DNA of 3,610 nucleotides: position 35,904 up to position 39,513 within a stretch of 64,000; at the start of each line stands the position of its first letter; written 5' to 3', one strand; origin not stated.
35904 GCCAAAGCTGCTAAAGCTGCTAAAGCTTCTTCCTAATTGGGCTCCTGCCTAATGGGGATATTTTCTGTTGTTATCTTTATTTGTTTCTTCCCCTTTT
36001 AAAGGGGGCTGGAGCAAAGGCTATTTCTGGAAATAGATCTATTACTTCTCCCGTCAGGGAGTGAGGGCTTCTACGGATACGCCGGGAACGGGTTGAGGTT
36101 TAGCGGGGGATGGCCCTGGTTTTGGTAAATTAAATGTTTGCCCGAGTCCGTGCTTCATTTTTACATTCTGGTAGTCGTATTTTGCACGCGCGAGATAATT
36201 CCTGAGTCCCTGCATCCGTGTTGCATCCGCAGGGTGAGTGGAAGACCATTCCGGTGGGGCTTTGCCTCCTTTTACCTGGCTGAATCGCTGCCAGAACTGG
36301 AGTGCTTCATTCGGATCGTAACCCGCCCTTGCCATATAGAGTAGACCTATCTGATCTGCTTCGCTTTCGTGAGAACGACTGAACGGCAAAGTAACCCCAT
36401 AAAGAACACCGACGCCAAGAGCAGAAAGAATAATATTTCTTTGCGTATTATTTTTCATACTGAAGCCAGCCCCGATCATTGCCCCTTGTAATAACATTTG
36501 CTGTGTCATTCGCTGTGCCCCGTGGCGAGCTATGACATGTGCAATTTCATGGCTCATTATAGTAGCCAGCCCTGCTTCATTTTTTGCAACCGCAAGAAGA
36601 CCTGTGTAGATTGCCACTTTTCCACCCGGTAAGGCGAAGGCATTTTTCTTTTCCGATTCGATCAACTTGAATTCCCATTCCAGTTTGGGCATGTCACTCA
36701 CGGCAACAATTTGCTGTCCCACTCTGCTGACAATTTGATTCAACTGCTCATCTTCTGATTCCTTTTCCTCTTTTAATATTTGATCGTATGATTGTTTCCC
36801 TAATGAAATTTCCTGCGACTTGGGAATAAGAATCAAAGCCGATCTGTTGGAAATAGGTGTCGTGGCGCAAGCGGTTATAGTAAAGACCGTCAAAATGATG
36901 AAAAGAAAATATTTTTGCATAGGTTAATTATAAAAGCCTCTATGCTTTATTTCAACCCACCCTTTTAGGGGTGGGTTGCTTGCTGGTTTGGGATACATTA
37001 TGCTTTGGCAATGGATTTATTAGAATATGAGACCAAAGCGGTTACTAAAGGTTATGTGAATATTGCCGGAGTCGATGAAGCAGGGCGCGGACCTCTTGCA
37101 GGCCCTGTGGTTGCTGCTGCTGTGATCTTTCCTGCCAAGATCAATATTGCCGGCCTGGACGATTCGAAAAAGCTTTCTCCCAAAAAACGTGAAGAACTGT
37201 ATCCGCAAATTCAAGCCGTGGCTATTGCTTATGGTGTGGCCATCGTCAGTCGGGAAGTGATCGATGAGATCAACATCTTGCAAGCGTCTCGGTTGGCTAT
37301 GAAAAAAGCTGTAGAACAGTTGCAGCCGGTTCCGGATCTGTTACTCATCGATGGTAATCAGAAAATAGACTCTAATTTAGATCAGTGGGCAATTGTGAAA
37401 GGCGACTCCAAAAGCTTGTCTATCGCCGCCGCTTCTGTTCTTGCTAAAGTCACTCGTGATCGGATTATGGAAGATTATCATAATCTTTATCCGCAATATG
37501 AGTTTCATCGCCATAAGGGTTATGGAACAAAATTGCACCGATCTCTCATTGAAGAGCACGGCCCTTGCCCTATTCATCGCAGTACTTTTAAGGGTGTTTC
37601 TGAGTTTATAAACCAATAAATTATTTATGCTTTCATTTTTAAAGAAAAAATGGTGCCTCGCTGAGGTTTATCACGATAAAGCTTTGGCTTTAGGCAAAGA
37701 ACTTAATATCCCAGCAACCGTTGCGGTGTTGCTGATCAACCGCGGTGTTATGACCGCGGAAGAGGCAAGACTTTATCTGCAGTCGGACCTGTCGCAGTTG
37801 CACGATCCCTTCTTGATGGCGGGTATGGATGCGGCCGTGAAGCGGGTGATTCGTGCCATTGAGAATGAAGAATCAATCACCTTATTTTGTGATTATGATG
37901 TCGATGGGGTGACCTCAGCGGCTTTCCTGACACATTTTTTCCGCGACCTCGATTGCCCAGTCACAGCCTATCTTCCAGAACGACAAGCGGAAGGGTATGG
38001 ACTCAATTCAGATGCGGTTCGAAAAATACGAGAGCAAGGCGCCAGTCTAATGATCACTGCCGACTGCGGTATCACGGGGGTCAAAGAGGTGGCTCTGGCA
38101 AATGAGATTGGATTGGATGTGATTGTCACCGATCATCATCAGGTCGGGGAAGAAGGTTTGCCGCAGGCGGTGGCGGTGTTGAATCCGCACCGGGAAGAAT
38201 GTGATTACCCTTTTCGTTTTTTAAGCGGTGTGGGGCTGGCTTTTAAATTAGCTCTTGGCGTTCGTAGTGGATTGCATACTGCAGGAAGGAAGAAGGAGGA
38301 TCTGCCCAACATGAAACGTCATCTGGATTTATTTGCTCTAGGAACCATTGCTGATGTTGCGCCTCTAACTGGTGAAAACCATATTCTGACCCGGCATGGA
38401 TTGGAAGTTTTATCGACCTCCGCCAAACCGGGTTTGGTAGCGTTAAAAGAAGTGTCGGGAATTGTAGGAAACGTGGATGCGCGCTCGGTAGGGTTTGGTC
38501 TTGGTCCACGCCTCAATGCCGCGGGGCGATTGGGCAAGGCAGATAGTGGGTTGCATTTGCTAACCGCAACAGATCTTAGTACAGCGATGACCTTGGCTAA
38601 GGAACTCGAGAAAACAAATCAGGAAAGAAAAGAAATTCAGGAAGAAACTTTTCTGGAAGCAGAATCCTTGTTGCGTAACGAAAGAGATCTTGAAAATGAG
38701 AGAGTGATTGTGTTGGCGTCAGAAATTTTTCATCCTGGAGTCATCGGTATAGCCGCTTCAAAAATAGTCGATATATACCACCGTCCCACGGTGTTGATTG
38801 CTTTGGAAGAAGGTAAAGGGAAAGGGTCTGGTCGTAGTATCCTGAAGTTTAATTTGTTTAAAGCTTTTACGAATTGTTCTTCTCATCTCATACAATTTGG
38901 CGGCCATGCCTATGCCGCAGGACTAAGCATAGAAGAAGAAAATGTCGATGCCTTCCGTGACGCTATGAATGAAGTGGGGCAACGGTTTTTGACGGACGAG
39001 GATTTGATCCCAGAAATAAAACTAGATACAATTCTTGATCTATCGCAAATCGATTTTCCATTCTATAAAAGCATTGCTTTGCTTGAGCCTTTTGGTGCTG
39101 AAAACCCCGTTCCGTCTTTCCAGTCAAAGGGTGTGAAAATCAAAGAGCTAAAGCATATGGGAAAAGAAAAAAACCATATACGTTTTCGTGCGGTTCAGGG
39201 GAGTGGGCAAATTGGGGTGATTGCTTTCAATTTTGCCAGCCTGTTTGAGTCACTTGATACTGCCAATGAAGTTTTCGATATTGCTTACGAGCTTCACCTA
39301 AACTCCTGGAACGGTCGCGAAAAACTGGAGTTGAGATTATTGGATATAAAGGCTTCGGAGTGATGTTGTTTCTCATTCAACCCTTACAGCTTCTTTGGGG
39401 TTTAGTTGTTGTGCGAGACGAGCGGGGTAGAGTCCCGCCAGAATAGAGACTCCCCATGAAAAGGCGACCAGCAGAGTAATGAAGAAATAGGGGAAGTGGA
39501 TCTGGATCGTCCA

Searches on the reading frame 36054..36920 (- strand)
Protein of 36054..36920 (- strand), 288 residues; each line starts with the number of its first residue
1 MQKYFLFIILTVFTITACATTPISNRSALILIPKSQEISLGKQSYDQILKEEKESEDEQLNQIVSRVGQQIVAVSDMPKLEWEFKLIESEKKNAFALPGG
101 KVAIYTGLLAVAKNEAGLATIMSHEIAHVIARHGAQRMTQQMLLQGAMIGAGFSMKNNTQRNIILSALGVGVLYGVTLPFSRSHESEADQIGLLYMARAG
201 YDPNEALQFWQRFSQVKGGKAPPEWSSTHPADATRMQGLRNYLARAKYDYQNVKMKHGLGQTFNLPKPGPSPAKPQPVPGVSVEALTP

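Call 65: search_protein_families(library=ncbifam, proteins=[window:36054-36920:-], max_evalue=1e-15)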
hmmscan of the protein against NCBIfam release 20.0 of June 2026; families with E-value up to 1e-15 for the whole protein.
window:36054-36920:- (288 aa): 1 family
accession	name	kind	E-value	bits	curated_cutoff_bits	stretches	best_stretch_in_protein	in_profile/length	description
NF052400.1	M48_BAM_BepA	equivalog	4e-39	134.7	570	1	28-255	37-265/483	beta-barrel assembly-enhancing protease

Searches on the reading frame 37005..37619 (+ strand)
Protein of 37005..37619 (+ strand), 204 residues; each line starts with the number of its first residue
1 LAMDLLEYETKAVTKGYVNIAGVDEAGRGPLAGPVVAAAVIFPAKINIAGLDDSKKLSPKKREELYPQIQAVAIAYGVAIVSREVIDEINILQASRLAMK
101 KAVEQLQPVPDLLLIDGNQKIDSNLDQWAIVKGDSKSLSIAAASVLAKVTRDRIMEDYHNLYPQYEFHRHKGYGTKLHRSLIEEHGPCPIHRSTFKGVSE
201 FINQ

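Call 65: search_protein_families(library=ncbifam, proteins=[window:37005-37619:+], max_evalue=1e-15)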
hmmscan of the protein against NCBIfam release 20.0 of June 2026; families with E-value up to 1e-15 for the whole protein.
window:37005-37619:+ (204 aa): 9 families
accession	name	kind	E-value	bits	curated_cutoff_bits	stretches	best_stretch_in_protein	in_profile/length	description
NF000594.1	PRK00015.1-1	equivalog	1.9e-86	289.8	243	1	4-200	55-250/251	ribonuclease HII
NF000595.1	PRK00015.1-3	equivalog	1.1e-75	253.8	167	1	19-199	3-185/188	ribonuclease HII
NF000596.1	PRK00015.1-4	equivalog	1.5e-68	230.4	251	1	20-202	2-184/186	ribonuclease HII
NF010537.0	PRK13925.1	equivalog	1.1e-62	211.2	252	1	18-197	10-194/200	ribonuclease HII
NF010538.0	PRK13926.1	equivalog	2.1e-60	204.6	285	1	7-201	11-204/213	ribonuclease HII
NF000598.1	PRK00015.2-2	equivalog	9.2e-59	198.5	273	1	4-198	6-203/203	ribonuclease HII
NF000600.1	PRK00015.2-4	equivalog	9e-48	162.7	364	1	9-198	19-210/212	ribonuclease HII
NF011119.0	PRK14550.1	equivalog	3.9e-30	105.4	350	1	20-197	2-187/204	ribonuclease HII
TIGR00729.1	TIGR00729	equivalog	1.8e-22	80.4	123.3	1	20-162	1-164/207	ribonuclease HII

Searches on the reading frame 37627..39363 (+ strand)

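Call 65: search_protein_families(library=ncbifam, proteins=[window:37627-39363:+], max_evalue=1e-15)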
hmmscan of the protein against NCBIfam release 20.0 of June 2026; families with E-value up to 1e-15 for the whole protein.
window:37627-39363:+ (578 aa): 3 families
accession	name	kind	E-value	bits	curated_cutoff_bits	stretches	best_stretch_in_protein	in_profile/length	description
TIGR00644.1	recJ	equivalog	6.6e-163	542.9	396.9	1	30-571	3-543/546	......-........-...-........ exonuclease RecJ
NF008290.0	PRK11070.1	equivalog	1.7e-98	330.6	900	1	27-574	21-574/577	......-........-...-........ exonuclease RecJ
NF053576.1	RecJ_archaeal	equivalog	7.3e-21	74.5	360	0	73-214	3-133/452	RecJ family nuclease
